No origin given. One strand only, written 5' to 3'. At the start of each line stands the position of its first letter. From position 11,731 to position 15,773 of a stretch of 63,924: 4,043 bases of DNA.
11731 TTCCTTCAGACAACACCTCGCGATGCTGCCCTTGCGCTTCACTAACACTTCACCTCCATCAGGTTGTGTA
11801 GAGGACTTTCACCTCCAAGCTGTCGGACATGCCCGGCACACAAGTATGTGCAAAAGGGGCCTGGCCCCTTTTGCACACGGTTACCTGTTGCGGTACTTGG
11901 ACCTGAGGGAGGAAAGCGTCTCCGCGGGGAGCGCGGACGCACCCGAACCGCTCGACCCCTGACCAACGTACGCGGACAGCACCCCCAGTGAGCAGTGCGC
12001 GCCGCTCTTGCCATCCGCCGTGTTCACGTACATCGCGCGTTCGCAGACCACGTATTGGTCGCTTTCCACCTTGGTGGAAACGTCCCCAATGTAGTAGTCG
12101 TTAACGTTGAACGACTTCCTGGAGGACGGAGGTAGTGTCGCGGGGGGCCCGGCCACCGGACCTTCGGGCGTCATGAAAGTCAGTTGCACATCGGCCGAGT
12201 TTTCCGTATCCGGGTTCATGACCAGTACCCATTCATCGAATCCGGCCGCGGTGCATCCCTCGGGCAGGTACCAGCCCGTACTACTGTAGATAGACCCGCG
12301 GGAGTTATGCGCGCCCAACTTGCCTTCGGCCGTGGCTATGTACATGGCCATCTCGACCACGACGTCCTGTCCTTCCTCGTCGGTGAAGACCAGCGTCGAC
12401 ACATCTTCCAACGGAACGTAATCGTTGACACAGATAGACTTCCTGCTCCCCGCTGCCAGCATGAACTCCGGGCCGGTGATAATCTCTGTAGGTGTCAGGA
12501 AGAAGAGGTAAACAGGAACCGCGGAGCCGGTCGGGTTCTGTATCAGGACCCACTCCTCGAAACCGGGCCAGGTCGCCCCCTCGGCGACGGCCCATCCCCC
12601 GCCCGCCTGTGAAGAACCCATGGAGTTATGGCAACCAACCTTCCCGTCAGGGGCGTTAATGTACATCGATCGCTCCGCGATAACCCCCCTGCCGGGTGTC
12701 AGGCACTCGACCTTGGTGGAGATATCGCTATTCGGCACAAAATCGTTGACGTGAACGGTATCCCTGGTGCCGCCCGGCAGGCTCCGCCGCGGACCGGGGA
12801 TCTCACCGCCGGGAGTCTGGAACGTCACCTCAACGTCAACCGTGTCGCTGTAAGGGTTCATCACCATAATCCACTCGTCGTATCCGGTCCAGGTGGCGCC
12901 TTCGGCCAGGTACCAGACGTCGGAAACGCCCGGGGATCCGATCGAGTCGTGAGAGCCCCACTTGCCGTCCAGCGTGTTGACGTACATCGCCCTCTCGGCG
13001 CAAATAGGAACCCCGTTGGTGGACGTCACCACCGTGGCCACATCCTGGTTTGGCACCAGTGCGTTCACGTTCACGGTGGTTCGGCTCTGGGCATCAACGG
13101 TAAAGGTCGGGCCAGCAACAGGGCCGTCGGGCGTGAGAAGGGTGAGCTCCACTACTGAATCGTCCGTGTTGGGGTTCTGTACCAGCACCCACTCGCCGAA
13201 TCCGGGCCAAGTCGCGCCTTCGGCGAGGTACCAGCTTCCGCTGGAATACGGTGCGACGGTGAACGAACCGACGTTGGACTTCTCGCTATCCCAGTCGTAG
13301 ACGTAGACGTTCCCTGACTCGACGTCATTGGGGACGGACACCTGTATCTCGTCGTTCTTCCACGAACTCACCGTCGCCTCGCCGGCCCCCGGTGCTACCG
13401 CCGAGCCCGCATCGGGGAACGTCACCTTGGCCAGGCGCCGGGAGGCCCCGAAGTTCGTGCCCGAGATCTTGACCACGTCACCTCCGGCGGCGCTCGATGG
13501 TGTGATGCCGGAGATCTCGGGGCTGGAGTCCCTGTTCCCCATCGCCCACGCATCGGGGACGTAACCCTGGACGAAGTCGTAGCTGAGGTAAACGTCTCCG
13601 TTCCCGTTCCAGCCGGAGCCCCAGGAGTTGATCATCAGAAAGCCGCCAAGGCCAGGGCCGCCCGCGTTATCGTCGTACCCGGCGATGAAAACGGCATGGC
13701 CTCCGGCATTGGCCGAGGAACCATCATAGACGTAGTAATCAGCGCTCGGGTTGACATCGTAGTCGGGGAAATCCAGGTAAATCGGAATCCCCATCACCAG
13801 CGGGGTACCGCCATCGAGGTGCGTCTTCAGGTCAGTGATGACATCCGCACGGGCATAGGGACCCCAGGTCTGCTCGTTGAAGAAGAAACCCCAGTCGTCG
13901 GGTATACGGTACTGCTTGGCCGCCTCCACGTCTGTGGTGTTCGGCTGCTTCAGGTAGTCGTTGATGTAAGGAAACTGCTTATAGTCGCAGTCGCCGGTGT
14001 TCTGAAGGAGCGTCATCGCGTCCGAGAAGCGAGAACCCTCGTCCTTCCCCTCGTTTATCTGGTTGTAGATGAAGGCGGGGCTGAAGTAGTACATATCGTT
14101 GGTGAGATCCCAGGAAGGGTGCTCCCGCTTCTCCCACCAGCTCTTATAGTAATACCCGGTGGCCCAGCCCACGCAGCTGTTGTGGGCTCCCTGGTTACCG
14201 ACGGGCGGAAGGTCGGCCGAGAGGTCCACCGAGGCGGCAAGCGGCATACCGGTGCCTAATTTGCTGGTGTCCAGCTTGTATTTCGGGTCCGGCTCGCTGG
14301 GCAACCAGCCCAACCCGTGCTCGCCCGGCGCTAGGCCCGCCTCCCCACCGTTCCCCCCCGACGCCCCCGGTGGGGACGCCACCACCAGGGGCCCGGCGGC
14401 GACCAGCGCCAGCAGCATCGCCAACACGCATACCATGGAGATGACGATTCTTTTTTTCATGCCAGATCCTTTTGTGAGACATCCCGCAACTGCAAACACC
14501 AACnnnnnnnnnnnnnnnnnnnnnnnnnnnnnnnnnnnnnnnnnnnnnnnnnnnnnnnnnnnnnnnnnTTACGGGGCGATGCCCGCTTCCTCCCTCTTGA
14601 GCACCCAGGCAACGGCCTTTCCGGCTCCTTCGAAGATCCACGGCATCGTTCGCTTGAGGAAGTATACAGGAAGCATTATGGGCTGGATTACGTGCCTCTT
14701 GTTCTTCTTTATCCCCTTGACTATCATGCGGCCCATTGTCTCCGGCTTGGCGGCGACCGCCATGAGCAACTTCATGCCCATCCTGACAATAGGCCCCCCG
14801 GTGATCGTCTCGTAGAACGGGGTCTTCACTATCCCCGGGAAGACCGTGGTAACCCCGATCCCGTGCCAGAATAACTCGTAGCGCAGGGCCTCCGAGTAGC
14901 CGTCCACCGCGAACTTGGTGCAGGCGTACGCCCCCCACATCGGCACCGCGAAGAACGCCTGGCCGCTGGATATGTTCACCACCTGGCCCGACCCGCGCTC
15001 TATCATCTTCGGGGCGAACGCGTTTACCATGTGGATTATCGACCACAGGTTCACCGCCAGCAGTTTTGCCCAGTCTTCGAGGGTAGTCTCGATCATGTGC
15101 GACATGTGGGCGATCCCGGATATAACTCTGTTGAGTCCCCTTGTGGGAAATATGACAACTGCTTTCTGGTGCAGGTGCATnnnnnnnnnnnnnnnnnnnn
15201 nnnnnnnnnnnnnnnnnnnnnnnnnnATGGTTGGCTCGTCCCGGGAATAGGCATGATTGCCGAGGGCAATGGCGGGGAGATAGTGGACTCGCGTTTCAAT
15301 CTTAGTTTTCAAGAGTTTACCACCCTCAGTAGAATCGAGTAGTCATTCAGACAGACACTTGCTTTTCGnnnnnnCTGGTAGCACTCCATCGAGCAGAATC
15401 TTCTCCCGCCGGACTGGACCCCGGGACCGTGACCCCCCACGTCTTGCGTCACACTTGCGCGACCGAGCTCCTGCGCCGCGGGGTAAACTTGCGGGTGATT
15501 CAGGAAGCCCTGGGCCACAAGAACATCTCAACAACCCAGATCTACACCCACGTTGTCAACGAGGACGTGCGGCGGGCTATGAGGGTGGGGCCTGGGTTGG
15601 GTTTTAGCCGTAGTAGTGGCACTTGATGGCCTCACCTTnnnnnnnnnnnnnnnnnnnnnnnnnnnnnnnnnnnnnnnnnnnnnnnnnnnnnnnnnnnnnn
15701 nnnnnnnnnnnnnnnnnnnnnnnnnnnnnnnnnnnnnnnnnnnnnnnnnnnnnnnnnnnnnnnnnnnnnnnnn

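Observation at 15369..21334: Four direct copies of a recombinase gene 3' end mark tandem accretion of islands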

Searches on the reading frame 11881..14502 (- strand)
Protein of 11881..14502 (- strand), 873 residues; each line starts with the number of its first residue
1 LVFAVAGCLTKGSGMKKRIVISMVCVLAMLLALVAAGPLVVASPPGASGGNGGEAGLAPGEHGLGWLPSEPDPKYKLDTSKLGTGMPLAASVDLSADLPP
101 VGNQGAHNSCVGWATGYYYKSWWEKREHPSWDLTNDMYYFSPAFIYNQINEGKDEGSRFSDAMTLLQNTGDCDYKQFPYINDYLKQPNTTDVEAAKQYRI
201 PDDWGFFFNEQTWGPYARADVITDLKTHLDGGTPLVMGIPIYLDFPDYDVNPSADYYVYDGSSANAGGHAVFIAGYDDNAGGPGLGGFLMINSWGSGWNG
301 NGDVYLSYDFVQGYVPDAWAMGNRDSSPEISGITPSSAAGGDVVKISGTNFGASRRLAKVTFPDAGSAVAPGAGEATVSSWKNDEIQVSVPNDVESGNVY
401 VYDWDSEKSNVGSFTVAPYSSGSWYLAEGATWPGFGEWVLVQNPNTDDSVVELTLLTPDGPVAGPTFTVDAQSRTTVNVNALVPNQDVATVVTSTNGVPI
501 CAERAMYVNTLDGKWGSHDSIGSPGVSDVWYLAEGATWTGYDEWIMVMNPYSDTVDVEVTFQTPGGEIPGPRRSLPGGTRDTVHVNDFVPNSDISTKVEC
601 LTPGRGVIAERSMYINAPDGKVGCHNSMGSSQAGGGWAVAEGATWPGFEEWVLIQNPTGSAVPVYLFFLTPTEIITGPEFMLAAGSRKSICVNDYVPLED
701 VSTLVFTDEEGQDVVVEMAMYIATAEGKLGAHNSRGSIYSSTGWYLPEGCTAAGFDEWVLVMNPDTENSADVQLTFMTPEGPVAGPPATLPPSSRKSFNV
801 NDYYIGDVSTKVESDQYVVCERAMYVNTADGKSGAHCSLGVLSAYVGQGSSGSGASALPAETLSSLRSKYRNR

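Call 31: search_protein_families(library=pfam, proteins=[window:11881-14502:-], max_evalue=0.01)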
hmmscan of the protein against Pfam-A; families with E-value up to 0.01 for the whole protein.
window:11881-14502:- (873 aa): 2 families
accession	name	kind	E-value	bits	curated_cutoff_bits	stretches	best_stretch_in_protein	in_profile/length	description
PF18986.5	DUF5719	-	9e-12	45.2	26.2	1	427-568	56-199/319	Family of unknown function (DUF5719)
PF01833.30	TIG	-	6.4e-05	23.3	20.9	1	328-399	1-64/84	IPT/TIG domain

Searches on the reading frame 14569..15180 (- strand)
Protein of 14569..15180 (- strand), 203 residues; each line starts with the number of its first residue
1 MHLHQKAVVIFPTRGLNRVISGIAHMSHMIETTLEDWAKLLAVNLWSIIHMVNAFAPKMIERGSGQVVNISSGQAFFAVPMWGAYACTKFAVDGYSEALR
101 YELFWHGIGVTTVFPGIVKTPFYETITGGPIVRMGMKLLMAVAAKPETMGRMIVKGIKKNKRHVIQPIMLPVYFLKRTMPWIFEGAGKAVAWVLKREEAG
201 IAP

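Call 31: search_protein_families(library=pfam, proteins=[window:14569-15180:-], max_evalue=0.01)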
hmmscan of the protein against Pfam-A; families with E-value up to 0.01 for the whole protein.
window:14569-15180:- (203 aa): 2 families
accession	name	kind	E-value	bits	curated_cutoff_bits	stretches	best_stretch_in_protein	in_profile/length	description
PF00106.31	adh_short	-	2.2e-26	93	26.6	1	22-125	86-189/195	short chain dehydrogenase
PF13561.12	adh_short_C2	-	5.3e-18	65.9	27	1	22-150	80-210/236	Enoyl-(Acyl carrier protein) reductase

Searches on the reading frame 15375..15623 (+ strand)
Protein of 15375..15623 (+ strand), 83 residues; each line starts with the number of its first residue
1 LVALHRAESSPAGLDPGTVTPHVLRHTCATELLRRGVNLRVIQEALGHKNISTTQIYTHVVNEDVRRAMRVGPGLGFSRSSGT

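Call 13: find_homologous_proteins(query=window:15375-15623:+)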
Query seq(83 aa) (83 aa): 1584 proteins with E <= 0.001 among 1587 candidates; the best 120 are listed.
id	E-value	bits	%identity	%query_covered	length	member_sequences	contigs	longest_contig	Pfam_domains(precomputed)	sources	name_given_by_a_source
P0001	2.1e-47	176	100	100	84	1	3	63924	PF00589.28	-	-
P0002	7.6e-30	120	97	71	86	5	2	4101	PF00589.28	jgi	-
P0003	2.0e-27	112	95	67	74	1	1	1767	PF00589.28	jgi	jgi:integrase/recombinase XerD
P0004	4.4e-27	111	88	70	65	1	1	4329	PF00589.28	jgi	jgi:integrase/recombinase XerD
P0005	3.3e-26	108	88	70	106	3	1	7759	PF00589.28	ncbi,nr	ncbi:MAG: tyrosine-type recombinase/integrase [Actinobacteria bacterium]|nr:tyrosine-type recombinas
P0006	9.0e-26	107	82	73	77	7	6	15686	PF00589.28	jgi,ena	jgi:site-specific recombinase XerD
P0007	1.0e-25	107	89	67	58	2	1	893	PF00589.28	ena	-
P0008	4.2e-25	105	85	71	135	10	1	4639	PF00589.28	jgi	-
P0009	1.6e-24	103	95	66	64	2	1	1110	PF00589.28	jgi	-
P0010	4.9e-24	102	94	61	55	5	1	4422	PF00589.28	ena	-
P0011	5.3e-24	101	95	64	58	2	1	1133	PF00589.28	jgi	-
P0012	8.5e-24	101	88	63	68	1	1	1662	PF00589.28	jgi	jgi:site-specific recombinase XerD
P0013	2.5e-22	96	80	67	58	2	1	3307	PF00589.28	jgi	jgi:integrase/recombinase XerD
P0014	1.1e-20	91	83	65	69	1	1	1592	PF00589.28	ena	-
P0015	1.9e-18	84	85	58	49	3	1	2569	PF00589.28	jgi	jgi:integrase/recombinase XerD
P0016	2.8e-16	77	72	65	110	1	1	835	PF00589.28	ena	-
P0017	1.2e-15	75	64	67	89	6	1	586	PF00589.28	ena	-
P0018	1.9e-15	74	77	58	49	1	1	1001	PF00589.28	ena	-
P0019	2.0e-15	74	62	64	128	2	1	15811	PF00589.28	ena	-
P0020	2.4e-15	74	58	75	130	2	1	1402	PF00589.28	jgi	jgi:integrase/recombinase XerD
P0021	2.7e-15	74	61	71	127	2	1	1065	PF00589.28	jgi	-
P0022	2.8e-15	74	58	75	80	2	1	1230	PF00589.28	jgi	jgi:integrase/recombinase XerD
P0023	4.2e-15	73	56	75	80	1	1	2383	PF00589.28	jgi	jgi:integrase/recombinase XerD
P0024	4.5e-15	73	60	76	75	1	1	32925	PF00589.28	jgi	jgi:Site-specific recombinase XerD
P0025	5.3e-15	73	56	75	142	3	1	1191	PF00589.28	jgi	jgi:integrase/recombinase XerD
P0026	5.5e-15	73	61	71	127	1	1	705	PF00589.28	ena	-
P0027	6.3e-15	73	59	71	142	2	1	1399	PF00589.28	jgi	jgi:integrase/recombinase XerD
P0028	6.3e-15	73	86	53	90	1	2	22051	PF00589.28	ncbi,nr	ncbi:MAG: tyrosine-type recombinase/integrase [Actinobacteria bacterium]|nr:tyrosine-type recombinas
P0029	6.6e-15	73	56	75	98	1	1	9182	PF00589.28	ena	-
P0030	7.9e-15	72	55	78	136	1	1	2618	PF00589.28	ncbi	-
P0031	9.4e-15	72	59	73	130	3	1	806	PF00589.28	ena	-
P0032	9.6e-15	72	56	75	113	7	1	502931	PF00589.28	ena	-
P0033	1.1e-14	72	55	75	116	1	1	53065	PF00589.28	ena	-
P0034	1.4e-14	72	59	71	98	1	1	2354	PF00589.28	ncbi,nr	ncbi:MAG: tyrosine-type recombinase/integrase, partial [Hyphomicrobium sp.]|nr:tyrosine-type recombi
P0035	1.4e-14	71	58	71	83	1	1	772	PF00589.28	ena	-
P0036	1.4e-14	71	52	78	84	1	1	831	PF00589.28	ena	-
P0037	1.6e-14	71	55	75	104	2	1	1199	PF00589.28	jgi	jgi:integrase/recombinase XerD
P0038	1.7e-14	71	51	83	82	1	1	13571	PF00589.28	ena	-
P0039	1.7e-14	71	63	67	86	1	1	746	PF00589.28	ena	-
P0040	1.7e-14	71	53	82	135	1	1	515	PF00589.28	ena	-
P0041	1.7e-14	71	64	67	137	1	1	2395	PF00589.28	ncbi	-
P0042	1.8e-14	71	61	67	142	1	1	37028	PF00589.28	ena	-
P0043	1.9e-14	71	55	78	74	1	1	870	PF00589.28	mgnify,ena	mgnify:FL=1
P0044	1.9e-14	71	55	80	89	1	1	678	PF00589.28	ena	-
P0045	1.9e-14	71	64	67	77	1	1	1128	PF00589.28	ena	-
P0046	2.0e-14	71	61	67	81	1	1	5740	PF00589.28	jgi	jgi:integrase/recombinase XerD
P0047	2.0e-14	71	61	67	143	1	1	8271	PF00589.28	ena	-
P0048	2.1e-14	71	63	71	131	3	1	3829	PF00589.28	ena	-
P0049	2.1e-14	71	63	67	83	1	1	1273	PF00589.28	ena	-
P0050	2.1e-14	71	63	67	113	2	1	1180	PF00589.28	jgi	jgi:integrase/recombinase XerD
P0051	2.1e-14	71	59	71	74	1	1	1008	PF00589.28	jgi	jgi:integrase/recombinase XerD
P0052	2.3e-14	71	63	67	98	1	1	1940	PF00589.28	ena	-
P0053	2.3e-14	71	58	71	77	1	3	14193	PF00589.28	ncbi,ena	-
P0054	2.6e-14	71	66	70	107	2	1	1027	PF00589.28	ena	-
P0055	2.6e-14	71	58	75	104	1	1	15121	PF00589.28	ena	-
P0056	2.7e-14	71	65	63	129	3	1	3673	PF00589.28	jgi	jgi:integrase/recombinase XerD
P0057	2.8e-14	71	53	75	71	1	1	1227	PF00589.28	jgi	jgi:integrase/recombinase XerD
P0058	3.3e-14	70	62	66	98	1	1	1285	PF00589.28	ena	-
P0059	3.3e-14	70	55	78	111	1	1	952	PF00589.28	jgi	jgi:integrase/recombinase XerD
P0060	3.5e-14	70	56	75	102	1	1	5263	PF00589.28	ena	-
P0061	3.5e-14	70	59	67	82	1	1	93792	PF00589.28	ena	-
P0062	3.7e-14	70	52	81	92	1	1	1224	PF00589.28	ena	-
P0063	3.7e-14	70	62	66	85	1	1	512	PF00589.28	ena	-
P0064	3.8e-14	70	61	67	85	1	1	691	PF00589.28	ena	-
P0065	4.1e-14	70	63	67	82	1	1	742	PF00589.28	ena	-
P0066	4.4e-14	70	57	73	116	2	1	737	PF00589.28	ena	-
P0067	4.5e-14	70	53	75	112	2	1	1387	PF00589.28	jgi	jgi:integrase/recombinase XerD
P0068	4.7e-14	70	59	67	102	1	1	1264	PF00589.28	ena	-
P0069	4.8e-14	70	69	61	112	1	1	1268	PF00589.28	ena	-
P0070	4.9e-14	70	59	73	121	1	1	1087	PF00589.28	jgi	jgi:integrase/recombinase XerD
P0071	4.9e-14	70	61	67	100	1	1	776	PF13510.12,PF00589.28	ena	-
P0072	4.9e-14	70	62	66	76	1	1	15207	PF00589.28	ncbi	-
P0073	5.1e-14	70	59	71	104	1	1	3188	PF00589.28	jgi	jgi:integrase/recombinase XerD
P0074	5.3e-14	70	53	77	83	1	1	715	PF00589.28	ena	-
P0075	5.3e-14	70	62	66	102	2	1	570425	PF00589.28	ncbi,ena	-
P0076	5.5e-14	70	59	67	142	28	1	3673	PF00589.28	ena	-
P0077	5.5e-14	70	51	78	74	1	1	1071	PF00589.28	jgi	jgi:integrase/recombinase XerD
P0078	6.2e-14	69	59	71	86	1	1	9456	PF00589.28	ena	-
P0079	6.4e-14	69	62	66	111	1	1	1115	PF00589.28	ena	-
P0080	6.5e-14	69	64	66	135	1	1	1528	PF00589.28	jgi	jgi:integrase/recombinase XerD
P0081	6.9e-14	69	61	67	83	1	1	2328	PF00589.28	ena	-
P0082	7.0e-14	69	54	81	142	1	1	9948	PF00589.28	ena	-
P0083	7.1e-14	69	60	66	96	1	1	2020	PF00589.28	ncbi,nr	ncbi:MAG: recombinase XerD, partial [Alphaproteobacteria bacterium]|nr:recombinase XerD [Alphaproteo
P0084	7.1e-14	69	58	71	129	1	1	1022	PF00589.28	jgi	jgi:integrase/recombinase XerD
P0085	7.1e-14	69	63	67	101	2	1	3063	PF00589.28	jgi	jgi:integrase/recombinase XerD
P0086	7.3e-14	69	56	71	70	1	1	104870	PF00589.28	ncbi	-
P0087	7.4e-14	69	53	75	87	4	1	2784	PF00589.28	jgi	jgi:integrase/recombinase XerD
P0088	7.5e-14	69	52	86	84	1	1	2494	PF00589.28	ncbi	ncbi:MAG TPA: tyrosine-type recombinase/integrase, partial [Paracoccaceae bacterium]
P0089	7.6e-14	69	64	66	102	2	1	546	PF00589.28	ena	-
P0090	7.9e-14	69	61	67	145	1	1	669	PF00589.28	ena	-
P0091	8.0e-14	69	52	86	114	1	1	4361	PF00589.28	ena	-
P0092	8.1e-14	69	61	67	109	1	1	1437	PF00589.28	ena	-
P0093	8.3e-14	69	64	66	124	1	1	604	PF00589.28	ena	-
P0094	8.3e-14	69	57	73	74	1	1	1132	PF00589.28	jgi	-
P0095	8.3e-14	69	62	66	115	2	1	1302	PF00589.28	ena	-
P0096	8.5e-14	69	58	71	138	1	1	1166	PF00589.28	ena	-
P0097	8.6e-14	69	63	59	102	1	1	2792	PF00589.28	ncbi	ncbi:MAG: tyrosine-type recombinase/integrase, partial [Methyloceanibacter sp.]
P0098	8.6e-14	69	56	71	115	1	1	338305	PF00589.28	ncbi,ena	-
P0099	9.0e-14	69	56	71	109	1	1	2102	PF00589.28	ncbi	ncbi:MAG TPA: tyrosine-type recombinase/integrase, partial [Kiloniellales bacterium]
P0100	9.0e-14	69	61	65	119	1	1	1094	PF00589.28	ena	-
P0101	9.2e-14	69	62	66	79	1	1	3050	PF00589.28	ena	-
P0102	9.5e-14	69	58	71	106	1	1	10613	PF00589.28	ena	-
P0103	1.0e-13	69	59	67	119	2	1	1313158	PF00589.28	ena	-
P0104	1.0e-13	69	62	66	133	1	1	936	PF00589.28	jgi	jgi:integrase/recombinase XerD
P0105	1.1e-13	69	55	75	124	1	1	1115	PF00589.28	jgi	jgi:integrase/recombinase XerD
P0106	1.1e-13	69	60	66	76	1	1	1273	PF00589.28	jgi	jgi:integrase/recombinase XerD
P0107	1.1e-13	69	59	71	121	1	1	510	PF00589.28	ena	-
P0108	1.1e-13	69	61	67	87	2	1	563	PF00589.28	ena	-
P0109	1.1e-13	69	56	71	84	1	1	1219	PF00589.28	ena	-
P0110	1.1e-13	69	63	67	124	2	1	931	PF00589.28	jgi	jgi:integrase/recombinase XerD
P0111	1.2e-13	69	58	75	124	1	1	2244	PF00589.28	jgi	jgi:integrase/recombinase XerD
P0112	1.2e-13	69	61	67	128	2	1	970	PF00589.28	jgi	jgi:integrase/recombinase XerD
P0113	1.2e-13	69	60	66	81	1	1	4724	PF00589.28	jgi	-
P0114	1.2e-13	69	61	67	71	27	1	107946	PF00589.28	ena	-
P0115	1.2e-13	68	65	63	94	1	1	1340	PF00589.28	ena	-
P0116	1.2e-13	68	54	71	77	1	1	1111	PF00589.28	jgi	jgi:integrase/recombinase XerD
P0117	1.3e-13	68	59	71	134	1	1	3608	PF00589.28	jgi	jgi:integrase/recombinase XerD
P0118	1.3e-13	68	62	66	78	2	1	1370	PF00589.28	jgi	jgi:integrase/recombinase XerD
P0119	1.3e-13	68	55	75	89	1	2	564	PF00589.28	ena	-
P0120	1.3e-13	68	61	67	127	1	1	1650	PF00589.28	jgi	jgi:integrase/recombinase XerD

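Call 34: find_encoding_contigs(protein=P0001, flank=10000, max_places=6)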
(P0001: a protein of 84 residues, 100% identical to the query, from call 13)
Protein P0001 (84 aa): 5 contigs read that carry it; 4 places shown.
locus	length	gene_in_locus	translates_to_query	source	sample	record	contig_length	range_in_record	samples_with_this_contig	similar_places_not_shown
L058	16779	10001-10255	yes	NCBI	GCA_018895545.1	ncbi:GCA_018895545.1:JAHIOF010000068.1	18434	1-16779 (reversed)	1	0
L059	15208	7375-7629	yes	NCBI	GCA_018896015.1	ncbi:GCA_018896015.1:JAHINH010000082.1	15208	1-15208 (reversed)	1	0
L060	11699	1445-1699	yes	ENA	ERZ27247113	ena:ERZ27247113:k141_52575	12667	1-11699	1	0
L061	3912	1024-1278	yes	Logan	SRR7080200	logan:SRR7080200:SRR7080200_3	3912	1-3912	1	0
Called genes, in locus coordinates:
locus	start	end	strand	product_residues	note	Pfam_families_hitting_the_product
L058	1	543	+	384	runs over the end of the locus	PF22691:Thiolase_C_1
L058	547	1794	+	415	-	PF00108:Thiolase_N, PF22691:Thiolase_C_1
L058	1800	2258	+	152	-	PF12172:zf-ChsH2 (weak), PF01796:OB_ChsH2_C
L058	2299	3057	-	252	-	PF12710:HAD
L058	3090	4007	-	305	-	PF05653:Mg_trans_NIPA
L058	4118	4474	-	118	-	-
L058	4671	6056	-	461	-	PF00078:RVT_1, PF08388:GIIM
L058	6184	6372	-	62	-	-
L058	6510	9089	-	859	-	PF18986:DUF5719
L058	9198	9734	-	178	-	PF00106:adh_short, PF13561:adh_short_C2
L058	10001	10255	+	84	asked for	PF00589:Phage_integrase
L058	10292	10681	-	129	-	-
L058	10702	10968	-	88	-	PF00239:Resolvase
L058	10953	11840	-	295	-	-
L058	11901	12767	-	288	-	PF00753:Lactamase_B, PF12706:Lactamase_B_2 (weak)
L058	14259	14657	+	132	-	PF00589:Phage_integrase (weak)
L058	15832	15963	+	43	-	PF00589:Phage_integrase (weak)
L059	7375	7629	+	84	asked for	PF00589:Phage_integrase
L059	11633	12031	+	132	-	PF00589:Phage_integrase (weak)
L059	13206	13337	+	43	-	PF00589:Phage_integrase (weak)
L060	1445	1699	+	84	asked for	PF00589:Phage_integrase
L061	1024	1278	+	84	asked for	PF00589:Phage_integrase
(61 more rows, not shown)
